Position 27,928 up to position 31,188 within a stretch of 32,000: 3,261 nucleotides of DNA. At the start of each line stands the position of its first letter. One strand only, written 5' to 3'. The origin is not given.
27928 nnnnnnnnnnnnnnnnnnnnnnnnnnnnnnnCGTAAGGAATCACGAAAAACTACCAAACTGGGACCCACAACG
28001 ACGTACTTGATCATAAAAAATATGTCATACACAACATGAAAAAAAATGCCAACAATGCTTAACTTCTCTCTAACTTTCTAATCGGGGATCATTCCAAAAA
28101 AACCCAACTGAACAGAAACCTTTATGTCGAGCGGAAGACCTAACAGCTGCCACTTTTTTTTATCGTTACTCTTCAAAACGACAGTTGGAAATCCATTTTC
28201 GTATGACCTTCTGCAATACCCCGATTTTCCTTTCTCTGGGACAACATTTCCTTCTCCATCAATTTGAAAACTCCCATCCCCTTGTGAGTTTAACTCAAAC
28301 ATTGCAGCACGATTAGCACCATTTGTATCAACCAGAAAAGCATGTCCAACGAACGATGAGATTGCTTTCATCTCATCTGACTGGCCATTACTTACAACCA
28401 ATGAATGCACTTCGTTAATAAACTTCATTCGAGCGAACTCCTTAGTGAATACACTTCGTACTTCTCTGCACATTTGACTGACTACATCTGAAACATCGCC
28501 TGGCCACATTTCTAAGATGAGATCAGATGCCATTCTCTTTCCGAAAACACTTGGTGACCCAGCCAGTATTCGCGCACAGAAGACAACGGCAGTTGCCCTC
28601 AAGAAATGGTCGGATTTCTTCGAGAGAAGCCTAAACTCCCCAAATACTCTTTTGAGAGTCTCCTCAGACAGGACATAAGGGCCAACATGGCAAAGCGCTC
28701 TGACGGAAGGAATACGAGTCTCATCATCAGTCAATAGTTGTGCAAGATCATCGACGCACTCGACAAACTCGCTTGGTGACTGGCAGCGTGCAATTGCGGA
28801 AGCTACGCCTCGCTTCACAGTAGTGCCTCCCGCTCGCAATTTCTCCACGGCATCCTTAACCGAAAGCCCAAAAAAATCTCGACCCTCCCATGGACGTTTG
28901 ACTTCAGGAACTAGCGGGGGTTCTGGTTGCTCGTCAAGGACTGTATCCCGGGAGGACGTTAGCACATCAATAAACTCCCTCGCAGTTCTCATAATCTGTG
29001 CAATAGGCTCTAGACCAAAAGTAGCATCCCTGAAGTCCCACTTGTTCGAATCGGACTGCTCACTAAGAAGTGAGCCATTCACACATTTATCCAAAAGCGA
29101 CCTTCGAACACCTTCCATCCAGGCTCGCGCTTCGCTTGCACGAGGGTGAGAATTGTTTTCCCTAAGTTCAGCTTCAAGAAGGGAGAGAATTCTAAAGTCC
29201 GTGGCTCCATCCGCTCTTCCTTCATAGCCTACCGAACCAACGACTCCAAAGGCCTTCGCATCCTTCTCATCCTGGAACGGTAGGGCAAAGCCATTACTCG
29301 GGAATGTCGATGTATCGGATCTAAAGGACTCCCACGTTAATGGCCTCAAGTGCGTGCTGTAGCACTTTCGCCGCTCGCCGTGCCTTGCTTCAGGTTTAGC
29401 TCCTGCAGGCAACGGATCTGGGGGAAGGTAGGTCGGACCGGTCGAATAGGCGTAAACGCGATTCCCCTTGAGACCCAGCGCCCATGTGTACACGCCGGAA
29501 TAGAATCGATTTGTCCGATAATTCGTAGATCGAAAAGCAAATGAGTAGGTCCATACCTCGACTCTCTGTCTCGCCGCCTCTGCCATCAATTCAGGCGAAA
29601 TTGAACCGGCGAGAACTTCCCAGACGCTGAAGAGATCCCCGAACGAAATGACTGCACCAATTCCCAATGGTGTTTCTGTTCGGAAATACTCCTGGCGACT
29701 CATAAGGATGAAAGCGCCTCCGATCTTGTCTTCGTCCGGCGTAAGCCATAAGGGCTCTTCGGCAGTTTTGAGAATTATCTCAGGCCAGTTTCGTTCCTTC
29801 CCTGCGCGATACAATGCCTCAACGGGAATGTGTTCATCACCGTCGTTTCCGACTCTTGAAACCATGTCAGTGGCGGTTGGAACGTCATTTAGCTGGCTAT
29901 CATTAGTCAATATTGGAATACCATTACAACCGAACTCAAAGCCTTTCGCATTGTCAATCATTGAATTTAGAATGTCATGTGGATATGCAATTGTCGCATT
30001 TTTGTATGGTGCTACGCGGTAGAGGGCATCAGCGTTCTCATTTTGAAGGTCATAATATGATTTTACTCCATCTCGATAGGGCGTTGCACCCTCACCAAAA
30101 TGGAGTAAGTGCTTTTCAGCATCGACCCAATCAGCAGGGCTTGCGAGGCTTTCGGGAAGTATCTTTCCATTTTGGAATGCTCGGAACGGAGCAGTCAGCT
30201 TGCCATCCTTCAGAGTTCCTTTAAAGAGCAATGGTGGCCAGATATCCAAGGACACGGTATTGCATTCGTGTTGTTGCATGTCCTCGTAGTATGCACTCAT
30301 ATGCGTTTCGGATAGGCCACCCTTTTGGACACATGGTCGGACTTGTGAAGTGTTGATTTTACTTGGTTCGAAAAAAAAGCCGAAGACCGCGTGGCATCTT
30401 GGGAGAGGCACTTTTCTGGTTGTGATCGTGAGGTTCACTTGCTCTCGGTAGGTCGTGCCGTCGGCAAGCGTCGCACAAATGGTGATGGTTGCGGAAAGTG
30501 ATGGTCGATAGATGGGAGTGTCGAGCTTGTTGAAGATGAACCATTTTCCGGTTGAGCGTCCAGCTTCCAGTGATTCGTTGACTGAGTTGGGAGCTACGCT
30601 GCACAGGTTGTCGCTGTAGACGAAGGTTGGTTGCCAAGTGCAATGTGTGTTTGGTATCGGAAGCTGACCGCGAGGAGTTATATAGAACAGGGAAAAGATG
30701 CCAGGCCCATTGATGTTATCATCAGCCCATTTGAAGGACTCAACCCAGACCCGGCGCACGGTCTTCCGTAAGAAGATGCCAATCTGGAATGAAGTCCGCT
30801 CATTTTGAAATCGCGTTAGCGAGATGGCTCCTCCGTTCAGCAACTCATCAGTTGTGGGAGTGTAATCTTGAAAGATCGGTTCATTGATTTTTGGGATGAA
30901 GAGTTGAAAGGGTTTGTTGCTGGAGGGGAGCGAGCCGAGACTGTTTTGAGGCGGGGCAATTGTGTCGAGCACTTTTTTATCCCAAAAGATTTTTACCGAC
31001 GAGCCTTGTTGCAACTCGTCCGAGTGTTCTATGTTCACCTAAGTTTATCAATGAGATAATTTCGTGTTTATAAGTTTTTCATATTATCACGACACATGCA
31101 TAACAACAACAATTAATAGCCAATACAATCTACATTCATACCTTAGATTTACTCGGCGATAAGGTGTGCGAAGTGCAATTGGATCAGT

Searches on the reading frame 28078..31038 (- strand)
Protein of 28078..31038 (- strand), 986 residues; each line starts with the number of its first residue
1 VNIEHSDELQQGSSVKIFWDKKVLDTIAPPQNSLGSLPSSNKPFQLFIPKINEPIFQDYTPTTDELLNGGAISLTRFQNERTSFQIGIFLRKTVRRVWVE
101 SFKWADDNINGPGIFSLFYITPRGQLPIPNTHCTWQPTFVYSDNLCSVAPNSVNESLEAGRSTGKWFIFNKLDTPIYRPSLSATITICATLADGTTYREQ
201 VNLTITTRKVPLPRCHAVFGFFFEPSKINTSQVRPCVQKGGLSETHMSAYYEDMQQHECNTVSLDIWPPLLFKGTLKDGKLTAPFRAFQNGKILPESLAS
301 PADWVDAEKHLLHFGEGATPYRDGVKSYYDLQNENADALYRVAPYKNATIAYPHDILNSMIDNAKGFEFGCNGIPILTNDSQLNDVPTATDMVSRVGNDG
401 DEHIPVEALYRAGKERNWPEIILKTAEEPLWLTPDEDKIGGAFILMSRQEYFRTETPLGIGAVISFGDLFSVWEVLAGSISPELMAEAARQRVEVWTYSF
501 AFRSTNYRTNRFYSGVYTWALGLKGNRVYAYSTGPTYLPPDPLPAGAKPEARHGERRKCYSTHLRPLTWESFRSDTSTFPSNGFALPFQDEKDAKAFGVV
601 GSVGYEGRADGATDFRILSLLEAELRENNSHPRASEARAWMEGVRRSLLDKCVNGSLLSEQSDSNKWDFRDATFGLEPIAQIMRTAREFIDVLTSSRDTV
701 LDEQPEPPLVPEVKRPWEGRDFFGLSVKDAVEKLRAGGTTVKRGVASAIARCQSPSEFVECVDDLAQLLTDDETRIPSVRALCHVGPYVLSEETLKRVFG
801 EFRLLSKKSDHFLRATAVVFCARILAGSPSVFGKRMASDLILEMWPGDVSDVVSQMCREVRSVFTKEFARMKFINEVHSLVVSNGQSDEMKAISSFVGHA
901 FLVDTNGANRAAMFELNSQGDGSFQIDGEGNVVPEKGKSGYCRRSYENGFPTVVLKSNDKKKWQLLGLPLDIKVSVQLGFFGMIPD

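Call 9: search_protein_families(library=pfam, proteins=[window:28078-31038:-], max_evalue=0.001)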
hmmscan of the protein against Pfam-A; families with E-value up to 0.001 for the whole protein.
window:28078-31038:- (986 aa): 0 families

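Call 32: search_protein_families(library=padloc, proteins=[window:28078-31038:-], max_evalue=0.001)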
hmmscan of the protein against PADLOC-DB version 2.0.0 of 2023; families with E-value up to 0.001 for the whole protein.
window:28078-31038:- (986 aa): 0 families

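Call 33: search_protein_families(library=phrogs, proteins=[window:28078-31038:-], max_evalue=0.001)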
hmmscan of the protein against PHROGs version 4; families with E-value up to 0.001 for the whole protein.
window:28078-31038:- (986 aa): 0 families

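Call 68: search_protein_families(library=ncbifam, proteins=[window:28078-31038:-], max_evalue=0.01)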
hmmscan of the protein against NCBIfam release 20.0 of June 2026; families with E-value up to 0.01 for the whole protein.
window:28078-31038:- (986 aa): 0 families

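Call 69: search_solved_structures(query=window:28078-31038:-, max_evalue=0.01)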
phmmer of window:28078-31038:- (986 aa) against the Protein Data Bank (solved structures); distinct sequences matched with E-value up to 0.01: 0.
